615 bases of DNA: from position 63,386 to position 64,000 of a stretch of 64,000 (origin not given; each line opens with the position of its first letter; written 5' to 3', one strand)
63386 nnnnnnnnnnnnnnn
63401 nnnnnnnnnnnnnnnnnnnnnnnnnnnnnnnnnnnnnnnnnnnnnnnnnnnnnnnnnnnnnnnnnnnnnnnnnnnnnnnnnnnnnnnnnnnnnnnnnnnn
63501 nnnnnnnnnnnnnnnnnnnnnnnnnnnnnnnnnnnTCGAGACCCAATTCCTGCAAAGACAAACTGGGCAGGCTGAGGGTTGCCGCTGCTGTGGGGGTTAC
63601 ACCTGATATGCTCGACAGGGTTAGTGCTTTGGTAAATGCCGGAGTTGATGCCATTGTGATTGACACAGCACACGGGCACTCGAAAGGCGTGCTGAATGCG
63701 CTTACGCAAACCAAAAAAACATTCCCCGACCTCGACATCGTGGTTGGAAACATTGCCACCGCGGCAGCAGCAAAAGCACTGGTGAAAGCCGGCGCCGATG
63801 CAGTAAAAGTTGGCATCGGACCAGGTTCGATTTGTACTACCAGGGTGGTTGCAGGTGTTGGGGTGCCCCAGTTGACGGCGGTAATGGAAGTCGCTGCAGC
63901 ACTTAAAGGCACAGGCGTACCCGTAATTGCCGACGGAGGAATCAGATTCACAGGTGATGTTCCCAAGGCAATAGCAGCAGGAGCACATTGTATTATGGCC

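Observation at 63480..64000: Abrupt break at ~63536: AT-rich S41 peptidase ORF reads in frame into the middle of a G+C-rich IMP dehydrogenase gene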

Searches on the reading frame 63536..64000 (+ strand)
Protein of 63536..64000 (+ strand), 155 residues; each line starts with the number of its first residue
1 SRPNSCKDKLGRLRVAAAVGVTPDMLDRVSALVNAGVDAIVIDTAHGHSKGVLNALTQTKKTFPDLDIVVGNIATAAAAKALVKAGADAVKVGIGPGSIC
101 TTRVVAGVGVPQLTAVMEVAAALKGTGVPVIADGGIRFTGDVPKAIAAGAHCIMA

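Call 6: search_protein_families(library=pfam, proteins=[window:63536-64000:+])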
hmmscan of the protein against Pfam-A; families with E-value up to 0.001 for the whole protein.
window:63536-64000:+ (155 aa): 3 families
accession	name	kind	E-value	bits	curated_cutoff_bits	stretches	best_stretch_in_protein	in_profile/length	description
PF00478.31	IMPDH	-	3.7e-67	227.2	25.6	1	3-154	83-234/345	IMP dehydrogenase / GMP reductase domain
PF01070.24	FMN_dh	-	2e-06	27.5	24.9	1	65-154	218-300/350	FMN-dependent dehydrogenase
PF03060.21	NMO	-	0.00036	20.5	28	1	66-152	137-218/331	Nitronate monooxygenase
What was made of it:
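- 63536..64000 (+): Internal fragment (residues 209-363 of 489) of the guaB/IMP dehydrogenase gene of a different Bacteroidota bacterium. It is foreign to the rest of the window. Pfam PF00478 positions 83-234 of 345 (call 6).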
